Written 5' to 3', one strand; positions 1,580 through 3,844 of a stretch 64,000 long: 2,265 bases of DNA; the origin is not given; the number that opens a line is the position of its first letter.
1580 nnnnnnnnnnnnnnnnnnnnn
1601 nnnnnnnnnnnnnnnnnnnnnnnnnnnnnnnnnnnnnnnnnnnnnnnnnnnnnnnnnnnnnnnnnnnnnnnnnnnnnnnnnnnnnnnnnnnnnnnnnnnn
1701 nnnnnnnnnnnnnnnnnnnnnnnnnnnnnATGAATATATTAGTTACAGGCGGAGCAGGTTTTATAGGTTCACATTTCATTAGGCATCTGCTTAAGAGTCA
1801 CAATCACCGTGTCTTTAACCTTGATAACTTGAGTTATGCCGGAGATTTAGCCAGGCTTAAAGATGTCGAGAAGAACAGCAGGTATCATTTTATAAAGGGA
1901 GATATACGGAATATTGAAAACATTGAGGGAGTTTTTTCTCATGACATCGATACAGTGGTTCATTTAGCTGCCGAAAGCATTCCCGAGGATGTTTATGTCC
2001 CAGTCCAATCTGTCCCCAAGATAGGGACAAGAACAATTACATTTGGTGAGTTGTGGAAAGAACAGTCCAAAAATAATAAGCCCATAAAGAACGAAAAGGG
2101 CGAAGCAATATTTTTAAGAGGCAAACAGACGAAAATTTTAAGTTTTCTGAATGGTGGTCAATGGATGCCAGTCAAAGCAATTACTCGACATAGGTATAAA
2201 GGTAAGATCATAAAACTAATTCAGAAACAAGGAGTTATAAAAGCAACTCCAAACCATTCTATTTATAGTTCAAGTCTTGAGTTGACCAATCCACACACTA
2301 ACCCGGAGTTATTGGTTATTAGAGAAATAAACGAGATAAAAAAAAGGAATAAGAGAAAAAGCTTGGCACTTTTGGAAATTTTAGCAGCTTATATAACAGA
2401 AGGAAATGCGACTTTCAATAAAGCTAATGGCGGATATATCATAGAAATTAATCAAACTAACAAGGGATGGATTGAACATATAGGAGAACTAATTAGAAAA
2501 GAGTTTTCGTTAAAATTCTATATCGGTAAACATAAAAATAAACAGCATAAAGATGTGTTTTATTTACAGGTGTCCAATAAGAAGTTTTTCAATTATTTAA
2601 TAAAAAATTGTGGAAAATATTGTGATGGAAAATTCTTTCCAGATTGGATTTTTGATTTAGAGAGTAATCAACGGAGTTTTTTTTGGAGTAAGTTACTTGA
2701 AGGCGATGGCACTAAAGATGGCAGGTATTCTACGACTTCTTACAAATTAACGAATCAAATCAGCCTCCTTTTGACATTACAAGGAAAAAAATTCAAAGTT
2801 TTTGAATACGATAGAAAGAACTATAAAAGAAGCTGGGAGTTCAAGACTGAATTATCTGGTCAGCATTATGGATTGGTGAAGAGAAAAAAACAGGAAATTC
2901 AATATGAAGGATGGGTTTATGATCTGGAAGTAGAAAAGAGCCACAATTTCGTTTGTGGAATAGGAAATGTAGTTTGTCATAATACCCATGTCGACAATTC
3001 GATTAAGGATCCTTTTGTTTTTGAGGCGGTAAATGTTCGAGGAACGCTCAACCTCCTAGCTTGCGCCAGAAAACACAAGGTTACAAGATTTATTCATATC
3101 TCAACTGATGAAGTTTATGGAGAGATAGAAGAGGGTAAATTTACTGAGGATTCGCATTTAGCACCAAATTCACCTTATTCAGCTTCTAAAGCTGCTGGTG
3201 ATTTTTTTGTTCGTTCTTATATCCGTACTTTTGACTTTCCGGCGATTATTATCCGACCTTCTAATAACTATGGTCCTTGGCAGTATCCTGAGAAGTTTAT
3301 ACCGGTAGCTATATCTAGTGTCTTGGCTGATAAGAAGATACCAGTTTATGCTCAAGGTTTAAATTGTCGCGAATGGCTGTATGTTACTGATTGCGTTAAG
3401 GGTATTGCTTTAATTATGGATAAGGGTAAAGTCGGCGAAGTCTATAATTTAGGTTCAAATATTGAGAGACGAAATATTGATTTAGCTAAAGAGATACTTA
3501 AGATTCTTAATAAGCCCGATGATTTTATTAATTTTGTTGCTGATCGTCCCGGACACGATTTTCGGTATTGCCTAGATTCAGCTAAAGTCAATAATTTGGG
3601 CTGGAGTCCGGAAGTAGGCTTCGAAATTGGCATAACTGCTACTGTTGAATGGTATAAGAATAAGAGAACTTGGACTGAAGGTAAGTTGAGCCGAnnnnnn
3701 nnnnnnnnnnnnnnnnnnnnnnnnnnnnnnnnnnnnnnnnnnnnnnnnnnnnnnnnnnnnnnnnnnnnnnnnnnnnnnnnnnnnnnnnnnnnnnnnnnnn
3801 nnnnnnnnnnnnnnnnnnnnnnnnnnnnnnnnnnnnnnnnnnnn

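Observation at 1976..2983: Canonical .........-type intein in dTDP-glucose 4,6-dehydratase (rfbB)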

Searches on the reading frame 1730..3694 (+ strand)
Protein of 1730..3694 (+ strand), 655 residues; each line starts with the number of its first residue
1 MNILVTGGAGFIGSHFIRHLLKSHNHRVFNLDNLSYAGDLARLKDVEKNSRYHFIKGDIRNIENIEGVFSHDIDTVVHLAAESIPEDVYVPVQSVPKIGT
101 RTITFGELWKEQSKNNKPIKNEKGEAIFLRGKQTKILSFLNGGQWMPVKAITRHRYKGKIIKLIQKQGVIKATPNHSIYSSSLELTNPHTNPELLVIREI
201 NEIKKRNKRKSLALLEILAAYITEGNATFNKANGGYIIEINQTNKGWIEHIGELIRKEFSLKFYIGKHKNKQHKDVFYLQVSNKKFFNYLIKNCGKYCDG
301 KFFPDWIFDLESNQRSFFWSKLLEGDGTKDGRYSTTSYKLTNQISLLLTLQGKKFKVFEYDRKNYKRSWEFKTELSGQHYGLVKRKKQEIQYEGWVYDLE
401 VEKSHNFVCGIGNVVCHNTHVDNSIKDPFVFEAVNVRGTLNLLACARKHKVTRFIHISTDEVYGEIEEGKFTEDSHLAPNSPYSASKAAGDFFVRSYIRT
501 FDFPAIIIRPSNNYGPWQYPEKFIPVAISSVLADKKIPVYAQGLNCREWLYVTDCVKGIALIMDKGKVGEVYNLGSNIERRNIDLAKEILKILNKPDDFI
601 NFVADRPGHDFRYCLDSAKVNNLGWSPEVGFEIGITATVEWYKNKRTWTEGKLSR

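Call 3: search_protein_families(library=pfam, proteins=[window:1730-3694:+], max_evalue=1)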
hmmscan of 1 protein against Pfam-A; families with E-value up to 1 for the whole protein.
window:1730-3694:+ (655 aa): 13 families
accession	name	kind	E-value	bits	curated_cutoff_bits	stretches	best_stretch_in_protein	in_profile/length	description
PF16363.11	GDP_Man_Dehyd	-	7.2e-69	233.2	27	2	419-636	86-330/332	GDP-mannose 4,6 dehydratase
PF01370.27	Epimerase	-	9.3e-61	205.7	20.9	2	418-575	74-240/240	NAD dependent epimerase/dehydratase family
PF01073.25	3Beta_HSD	-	2.2e-17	63.4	22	2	4-82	1-76/280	3-beta hydroxysteroid dehydrogenase/isomerase family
PF04321.23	RmlD_sub_bind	-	1.4e-14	54.3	27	2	419-595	62-233/287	RmlD substrate binding domain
PF07993.18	NAD_binding_4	-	9.9e-14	51.5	20.1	2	414-512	91-206/258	Male sterility protein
PF02719.21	Polysacc_synt_2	-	2.5e-13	50.3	20.2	2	3-81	1-86/293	Polysaccharide biosynthesis protein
PF14890.11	Intein_splicing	-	1.4e-07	31.9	35.8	1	130-418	37-155/155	Intein splicing domain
PF13460.12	NAD_binding_10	-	1.8e-06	28.4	27.2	2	7-80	1-68/184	NAD(P)H-binding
PF00106.31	adh_short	-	0.00075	19.5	26.6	1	3-71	3-70/195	short chain dehydrogenase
PF14528.11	LAGLIDADG_3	-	0.00086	20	22.5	0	218-287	8-74/82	LAGLIDADG-like domain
PF05368.20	NmrA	-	0.019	15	27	1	2-31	4-32/298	NmrA-like family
PF08659.16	KR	-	0.062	13.7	22.6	1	3-70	3-73/180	KR domain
PF03435.24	Sacchrp_dh_NADP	-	0.15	12.9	25.1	1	8-82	5-78/129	Saccharopine dehydrogenase NADP binding domain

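Call 4: search_protein_families(library=ncbifam, proteins=[window:1730-3694:+], max_evalue=1)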
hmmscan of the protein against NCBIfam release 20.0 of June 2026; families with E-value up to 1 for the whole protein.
window:1730-3694:+ (655 aa): 43 families (the best 25 are shown)
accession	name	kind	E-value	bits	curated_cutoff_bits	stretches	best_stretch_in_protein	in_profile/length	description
TIGR01181.1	dTDP_gluc_dehyt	equivalog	8.4e-118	393.1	365.1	2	416-649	81-318/321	dTDP-glucose 4,6-dehydratase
NF007490.0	PRK10084.1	subfamily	2.5e-85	286.6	649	2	417-650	82-342/361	dTDP-glucose 4,6-dehydratase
NF007582.0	PRK10217.1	equivalog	6.4e-83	278.8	698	2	417-649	83-338/355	dTDP-glucose 4,6-dehydratase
TIGR04180.1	EDH_00030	hypoth_equivalog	3.4e-45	154.4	475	2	424-598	86-261/297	NAD-dependent 4,6-dehydratase LegB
TIGR01179.1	galE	equivalog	5.6e-36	124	262.3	2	2-92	1-91/332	UDP-glucose 4-epimerase GalE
TIGR02622.1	CDP_4_6_dhtase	equivalog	2.2e-25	89.6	278.45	2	421-646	90-334/352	CDP-glucose 4,6-dehydratase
NF011728.1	PRK15181.1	equivalog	8.5e-24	84.2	760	2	420-573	102-262/348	Vi polysaccharide biosynthesis UDP-N-acetylglucosaminuronic acid C-4 epimerase TviC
TIGR02197.1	heptose_epim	equivalog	6.8e-22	78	274.6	2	428-603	85-269/316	ADP-glyceromanno-heptose 6-epimerase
NF007956.0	PRK10675.1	subfamily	4e-21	75.5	394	2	1-92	1-94/338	UDP-glucose 4-epimerase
TIGR03466.1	HpnA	hypoth_equivalog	1.2e-20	73.7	367.65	2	390-585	43-235/327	hopanoid-associated sugar epimerase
NF047922.1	GDPFucSynFcl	equivalog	2.2e-18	66.8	500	1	421-646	69-305/308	GDP-L-fucose synthase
NF043036.1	ErythonDh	equivalog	4.8e-18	65.4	325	2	1-81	1-83/321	D-erythronate dehydrogenase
TIGR01214.1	rmlD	equivalog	1.4e-13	50.6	224.05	1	419-591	61-224/285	dTDP-4-dehydrorhamnose reductase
NF008872.0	PRK11908.1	equivalog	3.5e-13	49.3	294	2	2-86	3-82/349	bifunctional UDP-4-keto-pentose/UDP-xylose synthase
NF052578.1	StrlDmthSdmBMthl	equivalog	5.1e-13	49.5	600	1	432-576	86-229/328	sterol demethylase protein SdmB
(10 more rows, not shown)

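Call 80: predict_structure(alignment_id=A4)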
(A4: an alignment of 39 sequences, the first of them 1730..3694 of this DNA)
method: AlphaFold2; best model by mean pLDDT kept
length: 655 residues; sequences in the alignment: 39
mean_pLDDT: 83.4   pTM: 0.54
mean pLDDT of the five models: 83.4, 83.0, 81.0, 78.3, 78.1
residues with pLDDT >= 90: 328; 70-90: 219; 50-70: 61; < 50: 47
segments of 3 or more residues with pLDDT < 50: 81-84, 175-195, 377-383, 414-426
pLDDT, mean of each block of 10 residues (from residue 1): 92 95 94 74 92 88 90 89 62 81 90 87 73 80 77 75 70 49 36 53 85 97 92 88 94 97 94 89 96 91 94 95 82 90 90 82 83 62 61 76 64 47 45 77 95 94 87 91 77 92 96 90 88 91 89 97 96 94 95 97 76 90 95 96 88 62
secondary structure, 60 per line:
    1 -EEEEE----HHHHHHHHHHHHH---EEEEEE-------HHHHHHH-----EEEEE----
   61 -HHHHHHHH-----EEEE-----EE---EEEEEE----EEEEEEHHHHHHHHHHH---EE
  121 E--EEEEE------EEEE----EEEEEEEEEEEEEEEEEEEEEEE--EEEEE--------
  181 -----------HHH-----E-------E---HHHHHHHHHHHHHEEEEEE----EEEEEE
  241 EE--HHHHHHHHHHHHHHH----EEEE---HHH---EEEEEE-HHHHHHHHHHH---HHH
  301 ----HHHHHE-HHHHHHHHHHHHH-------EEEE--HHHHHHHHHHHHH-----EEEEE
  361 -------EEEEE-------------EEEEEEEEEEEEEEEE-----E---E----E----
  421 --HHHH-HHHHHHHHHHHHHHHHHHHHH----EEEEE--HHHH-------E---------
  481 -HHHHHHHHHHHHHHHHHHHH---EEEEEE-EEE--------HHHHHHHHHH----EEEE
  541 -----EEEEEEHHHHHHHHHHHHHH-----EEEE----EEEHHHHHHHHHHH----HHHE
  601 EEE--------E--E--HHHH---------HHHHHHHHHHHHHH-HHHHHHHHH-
elements in order: E2-6 H11-23 E27-32 H40-46 E52-56 H62-69 E75-78 E89-94 E99-104 H105-115 E119-121 E124-128 E135-138 E143-165 E168-172 H212-224 E225-230 E235-242 H245-259 E264-267 E277-282 H284-294 H305-309 H312-324 E332-335 H338-350 E356-360 E368-372 E386-401 H423-426 H428-448 E453-457 H460-463 H482-501 E505-510 E512-514 H523-532 E537-540 E546-551 H552-565 E571-574 E579-581 H582-592 E600-603 H618-621 H631-644 H646-654
